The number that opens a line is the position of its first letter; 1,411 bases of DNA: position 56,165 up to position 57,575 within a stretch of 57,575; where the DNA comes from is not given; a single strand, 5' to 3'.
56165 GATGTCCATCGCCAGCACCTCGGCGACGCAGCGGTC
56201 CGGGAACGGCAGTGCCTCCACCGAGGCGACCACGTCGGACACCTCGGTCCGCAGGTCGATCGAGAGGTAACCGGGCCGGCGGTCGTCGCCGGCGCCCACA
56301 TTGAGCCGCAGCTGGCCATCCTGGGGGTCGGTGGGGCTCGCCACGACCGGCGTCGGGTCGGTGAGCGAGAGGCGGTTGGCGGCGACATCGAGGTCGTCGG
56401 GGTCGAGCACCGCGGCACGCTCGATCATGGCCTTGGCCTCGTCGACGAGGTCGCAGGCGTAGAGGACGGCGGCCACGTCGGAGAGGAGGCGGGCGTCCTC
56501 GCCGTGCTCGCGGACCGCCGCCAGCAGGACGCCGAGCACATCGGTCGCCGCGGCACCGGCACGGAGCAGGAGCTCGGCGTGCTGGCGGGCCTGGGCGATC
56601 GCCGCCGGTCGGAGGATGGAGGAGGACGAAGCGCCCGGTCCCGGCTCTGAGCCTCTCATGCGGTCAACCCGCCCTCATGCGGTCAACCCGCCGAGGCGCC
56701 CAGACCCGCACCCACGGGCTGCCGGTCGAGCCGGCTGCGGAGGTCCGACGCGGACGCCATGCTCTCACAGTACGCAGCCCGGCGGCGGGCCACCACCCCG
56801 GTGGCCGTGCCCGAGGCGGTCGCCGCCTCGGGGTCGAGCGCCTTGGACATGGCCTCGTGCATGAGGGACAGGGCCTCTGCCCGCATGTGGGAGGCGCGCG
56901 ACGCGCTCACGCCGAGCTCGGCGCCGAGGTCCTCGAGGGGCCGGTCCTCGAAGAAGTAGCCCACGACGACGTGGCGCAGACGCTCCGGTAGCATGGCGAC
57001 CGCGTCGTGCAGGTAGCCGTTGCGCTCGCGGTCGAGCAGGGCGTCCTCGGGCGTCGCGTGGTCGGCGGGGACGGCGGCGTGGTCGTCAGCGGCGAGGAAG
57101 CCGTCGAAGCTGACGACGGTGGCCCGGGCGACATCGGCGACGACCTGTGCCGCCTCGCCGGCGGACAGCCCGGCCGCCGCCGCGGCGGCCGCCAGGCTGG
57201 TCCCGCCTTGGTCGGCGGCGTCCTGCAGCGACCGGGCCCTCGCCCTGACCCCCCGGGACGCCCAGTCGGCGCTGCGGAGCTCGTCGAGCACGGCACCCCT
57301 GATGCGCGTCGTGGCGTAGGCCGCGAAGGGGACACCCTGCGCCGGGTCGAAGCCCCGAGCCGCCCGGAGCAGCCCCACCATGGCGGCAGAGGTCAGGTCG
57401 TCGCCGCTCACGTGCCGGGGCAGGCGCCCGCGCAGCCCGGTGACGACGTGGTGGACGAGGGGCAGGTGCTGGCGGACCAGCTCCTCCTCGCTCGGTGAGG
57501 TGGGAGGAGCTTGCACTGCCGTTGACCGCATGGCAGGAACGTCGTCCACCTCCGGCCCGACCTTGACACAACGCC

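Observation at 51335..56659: Flagellin-modification island between fliA and fliC: methyltransferase, 942-aa double GT4 and GT2-TPR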

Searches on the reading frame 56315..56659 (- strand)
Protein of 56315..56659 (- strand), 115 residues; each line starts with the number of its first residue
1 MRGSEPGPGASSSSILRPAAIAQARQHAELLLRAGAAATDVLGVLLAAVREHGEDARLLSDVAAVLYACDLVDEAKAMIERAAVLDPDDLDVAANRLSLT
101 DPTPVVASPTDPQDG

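Call 66: search_protein_families(library=pfam, proteins=[window:56315-56659:-], max_evalue=1)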
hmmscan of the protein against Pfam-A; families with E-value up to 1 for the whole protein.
seq(115 aa): 3 families
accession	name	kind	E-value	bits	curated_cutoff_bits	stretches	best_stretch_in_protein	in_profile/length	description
PF13428.12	TPR_14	-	0.028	15.5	23.5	1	58-94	3-39/44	Tetratricopeptide repeat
PF14559.12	TPR_19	-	0.033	15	25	1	47-94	16-63/68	Tetratricopeptide repeat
PF09474.15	Type_III_YscX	-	0.068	13.9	25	1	8-67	57-118/119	Type III secretion system YscX (type_III_YscX)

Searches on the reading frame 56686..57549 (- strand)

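Call 5: search_protein_families(library=pfam, proteins=[window:56686-57549:-], max_evalue=0.01)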
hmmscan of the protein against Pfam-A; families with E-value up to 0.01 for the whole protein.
window:56686-57549:- (288 aa): 3 families
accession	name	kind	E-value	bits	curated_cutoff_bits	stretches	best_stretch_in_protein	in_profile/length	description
PF04542.20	Sigma70_r2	-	1.1e-17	64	24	1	24-96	1-70/71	Sigma-70 region 2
PF04545.22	Sigma70_r4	-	5.2e-08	32.7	24.1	1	185-227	3-45/50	Sigma-70, region 4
PF08281.18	Sigma70_r4_2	-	5.9e-05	23.1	25.7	1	179-222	3-46/54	Sigma-70, region 4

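Call 6: search_protein_families(library=ncbifam, proteins=[window:56686-57549:-], max_evalue=0.01)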
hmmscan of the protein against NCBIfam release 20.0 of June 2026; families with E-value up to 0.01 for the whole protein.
window:56686-57549:- (288 aa): 48 families (the best 25 are shown)
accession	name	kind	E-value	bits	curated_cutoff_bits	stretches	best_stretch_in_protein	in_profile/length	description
TIGR02479.1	FliA_WhiG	subfamily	7.3e-41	140.3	189.6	1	24-234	1-223/224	FliA/WhiG family RNA polymerase sigma factor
NF005413.0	PRK06986.1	subfamily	3.2e-40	138.5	201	1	19-236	13-238/241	RNA polymerase sigma factor FliA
NF004935.0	PRK06288.1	equivalog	2.6e-33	115.8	343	1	22-236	36-264/270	RNA polymerase sigma factor WhiG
NF005809.0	PRK07670.1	equivalog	3.2e-32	112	326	1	21-237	25-253/255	FliA/WhiG family RNA polymerase sigma factor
NF004572.0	PRK05911.1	equivalog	8e-25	87.7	378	1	23-235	27-254/257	RNA polymerase sigma factor sigma-28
TIGR02937.1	sigma70-ECF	superfamily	1.5e-24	86.5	42.9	1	22-230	4-161/165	sigma-70 family RNA polymerase sigma factor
NF009091.0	PRK12427.1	equivalog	1.2e-19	70.9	339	1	17-222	13-219/233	FliA/WhiG family RNA polymerase sigma factor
TIGR02980.1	SigBFG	subfamily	2.8e-19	69.7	234.35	1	21-234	5-226/227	SigB/SigF/SigG family RNA polymerase sigma factor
NF005514.0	PRK07122.1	subfamily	3e-15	56.1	372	1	13-234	34-263/264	RNA polymerase sigma factor SigF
NF005693.0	PRK07500.1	equivalog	1.2e-12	47.6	315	2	49-90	67-108/289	RNA polymerase factor sigma-32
NF005143.0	PRK06596.1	subfamily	4.1e-11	42.9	241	2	22-87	51-113/285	RNA polymerase factor sigma-32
TIGR02392.1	rpoH_proteo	equivalog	2.6e-10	40.4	323.1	1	22-87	38-100/270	RNA polymerase sigma factor RpoH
NF005644.0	PRK07408.1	subfamily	4.5e-10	39.6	261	1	23-236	31-255/258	RNA polymerase sigma factor SigF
TIGR02394.1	rpoS_proteo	equivalog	4e-09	36.4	378.7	1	43-236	67-276/285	RNA polymerase sigma factor RpoS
NF006071.0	PRK08215.1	equivalog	6.8e-09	35.7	372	1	20-113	38-123/258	RNA polymerase sporulation sigma factor SigG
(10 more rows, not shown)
